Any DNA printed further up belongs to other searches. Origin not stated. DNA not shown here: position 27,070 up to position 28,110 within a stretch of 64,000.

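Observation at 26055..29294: Tandem KaiC/RecA-like ATPase paralogues precede amt, with no PII (glnK) gene present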

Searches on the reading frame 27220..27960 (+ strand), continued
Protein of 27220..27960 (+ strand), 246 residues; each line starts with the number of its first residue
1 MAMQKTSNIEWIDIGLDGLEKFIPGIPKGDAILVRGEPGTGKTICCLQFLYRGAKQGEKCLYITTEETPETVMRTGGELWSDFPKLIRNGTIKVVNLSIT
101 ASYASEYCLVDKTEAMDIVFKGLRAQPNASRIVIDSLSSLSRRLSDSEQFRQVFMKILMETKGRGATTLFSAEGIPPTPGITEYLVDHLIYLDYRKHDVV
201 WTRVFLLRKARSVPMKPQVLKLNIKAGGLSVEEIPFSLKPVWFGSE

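Call 31: search_solved_structures(query=window:27220-27960:+, max_evalue=0.001, show_alignments=2)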
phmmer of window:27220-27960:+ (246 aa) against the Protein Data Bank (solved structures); distinct sequences matched with E-value up to 0.001: 49.
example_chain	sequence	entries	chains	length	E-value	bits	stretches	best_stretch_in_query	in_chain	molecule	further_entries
8zn5_B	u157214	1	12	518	4.6e-36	127.4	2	9-190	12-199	KaiC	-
8zn6_F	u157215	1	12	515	4.1e-27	98.1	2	9-190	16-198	KaiC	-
5jwq_A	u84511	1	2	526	1.1e-26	96.7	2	7-190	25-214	Circadian clock protein kinase KaiC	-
7dy1_A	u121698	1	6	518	1.1e-26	96.7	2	7-190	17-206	Circadian clock protein kinase KaiC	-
4o0m_A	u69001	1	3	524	1.2e-26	96.6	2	7-190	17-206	Circadian clock protein kinase KaiC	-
8fwi_A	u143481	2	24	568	1.1e-25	93.4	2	15-214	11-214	Circadian clock protein KaiC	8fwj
8db3_A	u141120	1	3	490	2.1e-25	92.5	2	15-214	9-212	Circadian clock protein KaiC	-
8dba_A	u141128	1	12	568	3.6e-25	91.7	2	15-214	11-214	Circadian clock protein KaiC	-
7x1z_A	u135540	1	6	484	4.9e-25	91.3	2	24-190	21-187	Circadian clock oscillator protein KaiC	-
7s65_A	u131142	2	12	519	5.5e-25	91.1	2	24-190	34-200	Circadian clock protein kinase KaiC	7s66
3s1a_A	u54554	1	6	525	5.5e-25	91.1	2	24-190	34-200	Circadian clock protein kinase kaiC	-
3k09_A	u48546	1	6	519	5.6e-25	91.1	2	24-190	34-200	Circadian clock protein kinase kaiC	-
9ofh_A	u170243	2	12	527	5.6e-25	91.1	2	24-190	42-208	Circadian clock oscillator protein KaiC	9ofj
7x1y_A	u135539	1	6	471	5.9e-25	91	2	24-190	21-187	Circadian clock oscillator protein KaiC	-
4ijm_A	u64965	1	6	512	6.2e-25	90.9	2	24-190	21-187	Circadian clock protein kinase KaiC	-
4yds_A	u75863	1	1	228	4.5e-10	42.3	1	12-171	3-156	Flagella-related protein H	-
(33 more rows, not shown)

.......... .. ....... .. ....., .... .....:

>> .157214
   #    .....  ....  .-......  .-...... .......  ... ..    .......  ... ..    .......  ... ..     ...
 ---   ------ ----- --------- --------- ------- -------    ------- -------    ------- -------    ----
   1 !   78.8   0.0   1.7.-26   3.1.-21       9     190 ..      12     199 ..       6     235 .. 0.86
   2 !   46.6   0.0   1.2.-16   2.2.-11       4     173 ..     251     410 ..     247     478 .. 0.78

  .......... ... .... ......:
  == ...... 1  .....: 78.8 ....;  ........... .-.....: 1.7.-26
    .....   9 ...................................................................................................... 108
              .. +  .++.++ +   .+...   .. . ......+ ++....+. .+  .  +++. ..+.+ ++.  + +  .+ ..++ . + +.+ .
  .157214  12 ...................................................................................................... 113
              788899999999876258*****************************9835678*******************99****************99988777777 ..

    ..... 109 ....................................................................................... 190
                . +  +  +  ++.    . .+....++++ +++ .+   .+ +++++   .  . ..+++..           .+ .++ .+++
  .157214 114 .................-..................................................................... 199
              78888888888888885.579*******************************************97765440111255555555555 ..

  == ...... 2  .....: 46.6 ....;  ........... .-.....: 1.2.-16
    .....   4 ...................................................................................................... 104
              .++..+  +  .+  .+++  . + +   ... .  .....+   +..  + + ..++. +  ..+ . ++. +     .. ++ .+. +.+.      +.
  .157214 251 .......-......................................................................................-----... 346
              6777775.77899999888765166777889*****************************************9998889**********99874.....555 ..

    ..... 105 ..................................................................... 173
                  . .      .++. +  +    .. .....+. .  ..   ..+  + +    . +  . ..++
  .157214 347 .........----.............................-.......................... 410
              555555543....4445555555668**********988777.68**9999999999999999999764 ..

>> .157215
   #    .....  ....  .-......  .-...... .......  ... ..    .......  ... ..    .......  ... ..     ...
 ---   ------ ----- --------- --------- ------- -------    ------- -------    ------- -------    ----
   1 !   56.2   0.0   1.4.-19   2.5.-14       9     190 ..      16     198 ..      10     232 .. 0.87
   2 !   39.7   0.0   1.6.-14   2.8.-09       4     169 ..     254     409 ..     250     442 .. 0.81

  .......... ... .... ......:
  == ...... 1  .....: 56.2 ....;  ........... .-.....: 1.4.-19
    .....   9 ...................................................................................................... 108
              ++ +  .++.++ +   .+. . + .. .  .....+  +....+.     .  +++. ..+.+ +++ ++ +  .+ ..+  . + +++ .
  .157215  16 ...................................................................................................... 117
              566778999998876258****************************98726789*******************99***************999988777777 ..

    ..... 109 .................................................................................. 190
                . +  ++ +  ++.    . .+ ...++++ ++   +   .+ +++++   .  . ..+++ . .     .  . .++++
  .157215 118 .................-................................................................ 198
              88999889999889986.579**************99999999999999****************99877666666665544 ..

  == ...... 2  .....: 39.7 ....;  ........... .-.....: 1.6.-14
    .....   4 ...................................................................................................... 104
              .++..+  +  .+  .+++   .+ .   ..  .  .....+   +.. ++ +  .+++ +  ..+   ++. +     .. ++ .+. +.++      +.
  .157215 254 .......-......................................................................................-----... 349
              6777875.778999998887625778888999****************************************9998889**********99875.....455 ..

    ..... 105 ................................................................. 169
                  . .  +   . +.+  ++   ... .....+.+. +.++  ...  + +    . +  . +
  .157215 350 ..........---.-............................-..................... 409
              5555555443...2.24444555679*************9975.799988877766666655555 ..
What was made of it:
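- Closest known: Cyanobacterial circadian KaiC. Same: Best sequence matches in the PDB (E 5e-36 to 1e-25, call 31).
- The PDB sequence matches include SSO2452 and RecA (call 31).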

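Call 32: find_encoding_contigs(protein=P0084, flank=8000, max_places=3)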
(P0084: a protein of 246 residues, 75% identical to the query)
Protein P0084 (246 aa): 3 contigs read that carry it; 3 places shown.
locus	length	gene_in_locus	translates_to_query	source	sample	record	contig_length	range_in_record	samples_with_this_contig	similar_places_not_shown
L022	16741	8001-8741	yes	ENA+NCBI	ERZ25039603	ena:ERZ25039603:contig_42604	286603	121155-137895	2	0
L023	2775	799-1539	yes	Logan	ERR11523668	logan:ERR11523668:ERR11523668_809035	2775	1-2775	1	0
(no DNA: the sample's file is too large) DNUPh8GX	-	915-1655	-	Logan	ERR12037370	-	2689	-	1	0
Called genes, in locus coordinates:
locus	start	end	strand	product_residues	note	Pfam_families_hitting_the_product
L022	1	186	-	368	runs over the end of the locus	-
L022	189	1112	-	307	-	PF01636:APH, PF07914:DUF1679 (weak)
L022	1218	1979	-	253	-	-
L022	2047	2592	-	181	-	PF19815:DUF6298 (weak)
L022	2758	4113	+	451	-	PF16586:DUF5060, PF13204:Apiosidase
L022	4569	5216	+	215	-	PF07905:PucR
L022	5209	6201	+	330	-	PF17853:GGDEF_2, PF13556:HTH_30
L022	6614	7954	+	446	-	PF03951:Gln-synt_N, PF00120:Gln-synt_C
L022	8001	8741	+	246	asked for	PF13481:AAA_25 (weak), PF06745:ATPase, PF23442:DUF7125 (faint)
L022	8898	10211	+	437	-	PF00909:Ammonium_transp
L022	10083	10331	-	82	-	-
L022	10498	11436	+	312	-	PF00106:adh_short, PF08659:KR, PF13561:adh_short_C2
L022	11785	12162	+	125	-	PF01243:PNPOx_N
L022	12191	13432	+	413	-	PF01545:Cation_efflux, PF16916:ZT_dimer, PF02579:Nitro_FeMo-Co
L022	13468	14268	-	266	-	PF14229:DUF4332 (faint)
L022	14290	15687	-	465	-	PF13673:Acetyltransf_10, PF00583:Acetyltransf_1, PF13508:Acetyltransf_7, PF02517:Rce1-like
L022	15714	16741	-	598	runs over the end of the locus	PF02901:PFL-like, PF01228:Gly_radical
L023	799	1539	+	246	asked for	PF13481:AAA_25 (weak), PF06745:ATPase, PF23442:DUF7125 (faint)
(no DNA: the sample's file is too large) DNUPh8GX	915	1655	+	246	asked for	PF13481:AAA_25 (weak), PF06745:ATPase, PF23442:DUF7125 (faint)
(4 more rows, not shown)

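Call 33: find_encoding_contigs(protein=P0110, flank=8000, max_places=3)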
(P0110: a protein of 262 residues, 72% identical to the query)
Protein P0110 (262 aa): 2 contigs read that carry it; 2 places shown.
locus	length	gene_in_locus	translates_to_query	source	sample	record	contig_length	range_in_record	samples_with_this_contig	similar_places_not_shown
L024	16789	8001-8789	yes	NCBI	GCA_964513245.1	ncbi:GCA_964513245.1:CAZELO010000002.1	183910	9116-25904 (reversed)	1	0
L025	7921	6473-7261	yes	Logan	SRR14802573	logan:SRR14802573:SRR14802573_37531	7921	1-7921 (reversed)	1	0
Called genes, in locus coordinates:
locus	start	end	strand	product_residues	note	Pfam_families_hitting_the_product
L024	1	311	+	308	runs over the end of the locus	PF00149:Metallophos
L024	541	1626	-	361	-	PF11731:Cdd1 (faint), PF14520:HHH_5 (faint), PF14229:DUF4332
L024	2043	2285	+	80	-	-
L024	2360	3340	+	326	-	PF01717:Meth_synt_2, PF01208:URO-D (weak)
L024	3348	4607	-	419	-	PF00682:HMGL-like, PF22617:HCS_D2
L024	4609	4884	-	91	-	PF01037:AsnC_trans_reg (weak)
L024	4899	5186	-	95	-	PF01037:AsnC_trans_reg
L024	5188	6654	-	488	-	PF03951:Gln-synt_N, PF00120:Gln-synt_C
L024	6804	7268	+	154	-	PF01022:HTH_5 (weak), PF12840:HTH_20, PF13404:HTH_AsnC-type, PF13412:HTH_24, PF08279:HTH_11, PF09339:HTH_IclR (weak), PF01037:AsnC_trans_reg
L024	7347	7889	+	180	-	PF01402:RHH_1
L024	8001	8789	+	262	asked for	PF06745:ATPase, PF13481:AAA_25 (weak), PF23442:DUF7125 (weak), PF07088:GvpD_P-loop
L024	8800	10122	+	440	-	PF00909:Ammonium_transp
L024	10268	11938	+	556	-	PF00795:CN_hydrolase, PF02540:NAD_synthase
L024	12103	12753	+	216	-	-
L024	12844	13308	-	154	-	PF00293:NUDIX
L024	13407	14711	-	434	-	PF01336:tRNA_anti-codon, PF00152:tRNA-synt_2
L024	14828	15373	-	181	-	PF02943:FeThRed_B, PF21349:RUBY_RBDX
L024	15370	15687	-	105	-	PF00462:Glutaredoxin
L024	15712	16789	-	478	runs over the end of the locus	PF07992:Pyr_redox_2, PF13434:Lys_Orn_oxgnase (weak), PF13738:Pyr_redox_3, PF00070:Pyr_redox, PF02852:Pyr_redox_dim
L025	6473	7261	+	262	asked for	PF06745:ATPase, PF13481:AAA_25 (weak), PF23442:DUF7125 (weak), PF07088:GvpD_P-loop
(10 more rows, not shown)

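Call 34: find_encoding_contigs(protein=P0074, flank=8000, max_places=3)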
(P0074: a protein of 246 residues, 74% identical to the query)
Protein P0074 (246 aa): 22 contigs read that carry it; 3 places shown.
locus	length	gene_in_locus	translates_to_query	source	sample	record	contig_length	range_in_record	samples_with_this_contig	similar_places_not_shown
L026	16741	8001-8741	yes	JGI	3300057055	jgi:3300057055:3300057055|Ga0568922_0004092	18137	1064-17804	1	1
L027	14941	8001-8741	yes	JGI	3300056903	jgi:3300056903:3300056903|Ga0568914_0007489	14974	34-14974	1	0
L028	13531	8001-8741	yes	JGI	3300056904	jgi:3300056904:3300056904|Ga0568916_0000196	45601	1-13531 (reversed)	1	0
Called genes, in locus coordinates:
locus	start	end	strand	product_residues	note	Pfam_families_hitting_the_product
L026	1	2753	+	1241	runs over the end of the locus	PF03710:GlnE, PF08335:GlnD_UR_UTase, PF24931:ACT_ACR9_3rd, PF03710:GlnE, PF08335:GlnD_UR_UTase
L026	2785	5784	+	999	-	PF17132:Glyco_hydro_106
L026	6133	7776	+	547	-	PF07905:PucR, PF17853:GGDEF_2, PF13556:HTH_30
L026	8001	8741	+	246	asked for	PF06745:ATPase, PF13481:AAA_25 (weak)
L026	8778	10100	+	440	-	PF00909:Ammonium_transp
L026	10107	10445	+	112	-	PF00543:P-II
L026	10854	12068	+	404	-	PF00909:Ammonium_transp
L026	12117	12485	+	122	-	PF00543:P-II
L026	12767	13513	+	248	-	PF00392:GntR (weak), PF07729:FCD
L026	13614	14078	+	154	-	PF02662:FlpD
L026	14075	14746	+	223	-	PF12225:DUF5981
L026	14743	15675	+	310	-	PF02219:MTHFR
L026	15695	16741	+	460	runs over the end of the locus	?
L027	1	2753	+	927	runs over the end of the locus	?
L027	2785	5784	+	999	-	PF17132:Glyco_hydro_106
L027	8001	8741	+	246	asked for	PF06745:ATPase, PF13481:AAA_25 (weak)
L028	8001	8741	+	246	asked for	PF06745:ATPase, PF13481:AAA_25 (weak)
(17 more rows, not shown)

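Call 37: list_cluster_members(proteins=[P0084, P0110, P0074, P0113, P0080, P0119, P0069, P0046, P0086, P0121])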
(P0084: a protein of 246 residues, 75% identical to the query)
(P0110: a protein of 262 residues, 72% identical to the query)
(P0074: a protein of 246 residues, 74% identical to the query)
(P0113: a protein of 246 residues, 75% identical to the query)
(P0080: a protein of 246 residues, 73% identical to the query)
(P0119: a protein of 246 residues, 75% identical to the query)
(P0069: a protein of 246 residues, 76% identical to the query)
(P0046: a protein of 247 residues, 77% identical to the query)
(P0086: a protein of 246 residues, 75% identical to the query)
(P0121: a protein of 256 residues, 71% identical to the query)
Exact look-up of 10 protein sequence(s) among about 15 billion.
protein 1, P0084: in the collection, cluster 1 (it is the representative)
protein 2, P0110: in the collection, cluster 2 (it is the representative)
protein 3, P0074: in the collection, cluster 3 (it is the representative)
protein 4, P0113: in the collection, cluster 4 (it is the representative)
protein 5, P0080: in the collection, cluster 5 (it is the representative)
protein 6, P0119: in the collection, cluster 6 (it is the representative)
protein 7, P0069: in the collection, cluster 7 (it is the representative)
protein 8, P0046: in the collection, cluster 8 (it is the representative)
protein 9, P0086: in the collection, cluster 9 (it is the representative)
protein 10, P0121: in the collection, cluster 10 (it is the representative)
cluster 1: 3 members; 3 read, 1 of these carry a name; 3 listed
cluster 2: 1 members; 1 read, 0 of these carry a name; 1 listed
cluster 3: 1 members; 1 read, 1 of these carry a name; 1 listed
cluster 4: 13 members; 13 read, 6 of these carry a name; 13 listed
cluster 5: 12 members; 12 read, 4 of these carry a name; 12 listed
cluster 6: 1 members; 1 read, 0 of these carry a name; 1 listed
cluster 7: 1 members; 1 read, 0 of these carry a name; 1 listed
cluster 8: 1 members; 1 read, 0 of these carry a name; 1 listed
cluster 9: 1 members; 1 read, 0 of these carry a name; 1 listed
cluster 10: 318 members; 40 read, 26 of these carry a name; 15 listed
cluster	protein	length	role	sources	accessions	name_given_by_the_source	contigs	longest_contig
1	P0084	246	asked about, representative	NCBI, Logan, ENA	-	-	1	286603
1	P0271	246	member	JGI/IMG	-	KaiC/GvpD/RAD55 family RecA-like ATPase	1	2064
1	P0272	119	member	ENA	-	-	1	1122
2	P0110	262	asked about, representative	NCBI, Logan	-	-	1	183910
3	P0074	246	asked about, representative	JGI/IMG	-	KaiC/GvpD/RAD55 family RecA-like ATPase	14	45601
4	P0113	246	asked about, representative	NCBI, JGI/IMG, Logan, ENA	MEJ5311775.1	MAG: ATPase domain-containing protein [Anaerolineae bacterium]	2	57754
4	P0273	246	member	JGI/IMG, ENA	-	KaiC/GvpD/RAD55 family RecA-like ATPase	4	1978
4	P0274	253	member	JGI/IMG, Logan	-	KaiC/GvpD/RAD55 family RecA-like ATPase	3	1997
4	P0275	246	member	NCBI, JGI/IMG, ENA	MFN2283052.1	MAG: RAD55 family ATPase [Anaerolineae bacterium] | KaiC/GvpD/RAD55 family RecA-like ATPase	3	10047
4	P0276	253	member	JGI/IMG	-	KaiC/GvpD/RAD55 family RecA-like ATPase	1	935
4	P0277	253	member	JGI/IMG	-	KaiC/GvpD/RAD55 family RecA-like ATPase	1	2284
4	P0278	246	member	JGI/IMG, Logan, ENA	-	-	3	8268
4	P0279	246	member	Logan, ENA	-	-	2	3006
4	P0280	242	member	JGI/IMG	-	-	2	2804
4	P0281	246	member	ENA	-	-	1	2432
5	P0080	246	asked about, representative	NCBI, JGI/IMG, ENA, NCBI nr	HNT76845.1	MAG TPA: gas vesicle protein GvpD [Anaerolineae bacterium] | gas vesicle protein GvpD [Anaerolineae bacterium]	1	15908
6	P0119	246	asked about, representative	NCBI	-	-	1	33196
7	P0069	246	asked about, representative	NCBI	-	-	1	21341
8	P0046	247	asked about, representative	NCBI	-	-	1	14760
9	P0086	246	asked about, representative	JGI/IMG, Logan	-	-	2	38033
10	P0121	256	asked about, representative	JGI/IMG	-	KaiC/GvpD/RAD55 family RecA-like ATPase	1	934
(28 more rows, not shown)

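Call 39: find_related_loci(query=A1, collection=metagenome_contigs, flank=6000)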
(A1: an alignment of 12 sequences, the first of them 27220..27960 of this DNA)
Query A1 (246 aa) in metagenome_contigs; peptide patterns used: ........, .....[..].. (x = any residue, [..] = any of these).
600 stretches matched a pattern (row limit reached: there are more); 24 encode a relative of the query (tblastn E <= 1e-3); 24 distinct loci.
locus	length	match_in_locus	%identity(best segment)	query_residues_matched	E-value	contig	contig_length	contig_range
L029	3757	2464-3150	31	6-227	6e-25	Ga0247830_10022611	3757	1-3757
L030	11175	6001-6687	29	8-227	4e-23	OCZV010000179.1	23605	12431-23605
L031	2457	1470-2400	31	10-224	4e-22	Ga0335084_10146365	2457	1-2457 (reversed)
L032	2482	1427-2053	29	6-217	7e-20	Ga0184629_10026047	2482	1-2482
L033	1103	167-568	32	9-140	1e-19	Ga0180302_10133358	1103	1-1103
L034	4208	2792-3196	33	9-140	3e-19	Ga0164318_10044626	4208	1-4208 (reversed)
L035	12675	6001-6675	29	8-227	5e-19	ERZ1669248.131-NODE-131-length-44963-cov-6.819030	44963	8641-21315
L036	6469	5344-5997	28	4-232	8e-18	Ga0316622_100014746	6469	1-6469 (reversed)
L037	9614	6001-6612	28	7-211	1e-17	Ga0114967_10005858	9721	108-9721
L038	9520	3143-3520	35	20-141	6e-17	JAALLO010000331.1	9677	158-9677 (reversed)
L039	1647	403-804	30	9-140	9e-17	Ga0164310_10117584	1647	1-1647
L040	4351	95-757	29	1-232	2e-16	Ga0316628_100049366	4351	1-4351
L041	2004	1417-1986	28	15-211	7e-16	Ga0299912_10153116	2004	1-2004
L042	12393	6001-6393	30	12-140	3e-16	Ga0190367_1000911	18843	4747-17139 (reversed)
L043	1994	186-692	30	2-170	4e-14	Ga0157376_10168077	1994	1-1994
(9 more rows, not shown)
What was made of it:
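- Tried and rejected: The metagenome-contig scan with the family alignment (call 39) was swamped by the generic Walker-A pattern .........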

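Call 40: find_encoding_contigs(protein=P0113, flank=6000, max_places=2)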
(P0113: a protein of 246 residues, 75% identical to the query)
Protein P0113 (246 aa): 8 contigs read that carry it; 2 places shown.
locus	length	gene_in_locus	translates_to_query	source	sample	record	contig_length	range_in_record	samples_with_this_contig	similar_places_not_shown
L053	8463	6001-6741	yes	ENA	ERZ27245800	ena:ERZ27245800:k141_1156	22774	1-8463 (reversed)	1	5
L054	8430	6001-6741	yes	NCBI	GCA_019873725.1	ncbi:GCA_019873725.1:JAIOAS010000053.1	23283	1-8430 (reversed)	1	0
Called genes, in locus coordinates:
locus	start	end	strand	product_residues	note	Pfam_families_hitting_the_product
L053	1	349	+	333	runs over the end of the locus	PF00348:polyprenyl_synt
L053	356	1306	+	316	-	PF00535:Glycos_transf_2, PF13641:Glyco_tranf_2_3, PF13506:Glyco_transf_21 (faint), PF13632:Glyco_trans_2_3 (weak)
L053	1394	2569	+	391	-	PF07690:MFS_1, PF03092:BT1, PF03209:PUCC, PF07690:MFS_1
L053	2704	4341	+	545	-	PF07905:PucR, PF17853:GGDEF_2, PF13556:HTH_30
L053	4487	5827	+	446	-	PF03951:Gln-synt_N, PF00120:Gln-synt_C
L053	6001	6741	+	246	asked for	PF06745:ATPase, PF13481:AAA_25 (faint)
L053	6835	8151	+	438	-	PF00909:Ammonium_transp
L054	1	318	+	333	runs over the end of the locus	PF00348:polyprenyl_synt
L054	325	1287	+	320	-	PF00535:Glycos_transf_2, PF13641:Glyco_tranf_2_3, PF13506:Glyco_transf_21 (faint), PF13632:Glyco_trans_2_3 (weak)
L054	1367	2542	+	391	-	PF07690:MFS_1, PF03092:BT1, PF03209:PUCC (weak), PF07690:MFS_1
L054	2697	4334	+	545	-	PF07905:PucR, PF17853:GGDEF_2, PF13556:HTH_30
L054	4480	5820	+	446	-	PF03951:Gln-synt_N, PF00120:Gln-synt_C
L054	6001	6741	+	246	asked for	PF06745:ATPase, PF13481:AAA_25 (faint)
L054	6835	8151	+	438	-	PF00909:Ammonium_transp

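Call 41: find_encoding_contigs(protein=P0119, flank=6000, max_places=2)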
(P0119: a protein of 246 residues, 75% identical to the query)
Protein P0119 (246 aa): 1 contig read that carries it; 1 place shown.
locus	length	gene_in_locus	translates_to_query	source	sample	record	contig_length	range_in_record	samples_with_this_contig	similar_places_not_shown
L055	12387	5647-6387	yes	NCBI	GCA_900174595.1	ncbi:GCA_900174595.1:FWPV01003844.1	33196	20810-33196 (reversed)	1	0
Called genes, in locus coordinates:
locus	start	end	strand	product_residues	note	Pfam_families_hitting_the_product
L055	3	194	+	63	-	?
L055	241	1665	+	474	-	PF01565:FAD_binding_4, PF02913:FAD-oxidase_C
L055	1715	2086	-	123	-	PF03575:Peptidase_S51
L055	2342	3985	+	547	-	PF07905:PucR, PF17853:GGDEF_2, PF13556:HTH_30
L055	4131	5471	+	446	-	PF03951:Gln-synt_N, PF00120:Gln-synt_C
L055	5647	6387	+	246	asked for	PF06745:ATPase, PF13481:AAA_25 (faint), PF07088:GvpD_P-loop (faint)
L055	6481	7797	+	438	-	PF00909:Ammonium_transp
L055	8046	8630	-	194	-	PF13302:Acetyltransf_3, PF13420:Acetyltransf_4, PF00583:Acetyltransf_1, PF13673:Acetyltransf_10 (weak), PF13508:Acetyltransf_7 (weak), PF08445:FR47 (weak)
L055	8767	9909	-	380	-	PF00682:HMGL-like, PF22617:HCS_D2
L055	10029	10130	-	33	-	-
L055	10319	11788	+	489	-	PF00392:GntR, PF01547:SBP_bac_1, PF13416:SBP_bac_8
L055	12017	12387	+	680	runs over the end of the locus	PF00496:SBP_bac_5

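Call 42: find_encoding_contigs(protein=P0086, flank=6000, max_places=2)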
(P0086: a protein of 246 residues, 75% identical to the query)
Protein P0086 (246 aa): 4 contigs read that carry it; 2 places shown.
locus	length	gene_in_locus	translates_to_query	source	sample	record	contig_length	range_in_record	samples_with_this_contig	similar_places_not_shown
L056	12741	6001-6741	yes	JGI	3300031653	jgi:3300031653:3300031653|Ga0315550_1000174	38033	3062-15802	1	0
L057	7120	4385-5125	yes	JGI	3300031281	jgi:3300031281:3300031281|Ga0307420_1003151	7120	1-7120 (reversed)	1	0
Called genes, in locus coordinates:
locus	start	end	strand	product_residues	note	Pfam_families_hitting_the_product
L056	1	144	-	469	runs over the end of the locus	PF03951:Gln-synt_N, PF00120:Gln-synt_C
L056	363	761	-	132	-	PF07366:SnoaL, PF12680:SnoaL_2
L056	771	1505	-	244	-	-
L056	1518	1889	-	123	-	PF03551:PadR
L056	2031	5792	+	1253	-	PF03710:GlnE, PF03445:DUF294 (faint), PF08335:GlnD_UR_UTase, PF24931:ACT_ACR9_3rd, PF03710:GlnE, PF08335:GlnD_UR_UTase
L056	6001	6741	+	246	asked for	PF06745:ATPase, PF13481:AAA_25 (weak)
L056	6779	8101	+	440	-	PF00909:Ammonium_transp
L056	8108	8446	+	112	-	PF00543:P-II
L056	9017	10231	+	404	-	PF00909:Ammonium_transp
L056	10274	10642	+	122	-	PF00543:P-II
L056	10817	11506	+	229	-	PF00392:GntR, PF07729:FCD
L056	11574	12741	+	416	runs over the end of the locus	PF02812:ELFV_dehydrog_N, PF00208:ELFV_dehydrog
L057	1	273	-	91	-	?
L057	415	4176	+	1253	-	PF03710:GlnE, PF03445:DUF294 (faint), PF08335:GlnD_UR_UTase, PF24931:ACT_ACR9_3rd, PF03710:GlnE, PF08335:GlnD_UR_UTase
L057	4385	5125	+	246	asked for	PF06745:ATPase, PF13481:AAA_25 (weak)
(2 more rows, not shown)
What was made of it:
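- Closest known: PII/GlnK-AmtB pair. Different: K coexists with PII in two lineages (calls 34, 42).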
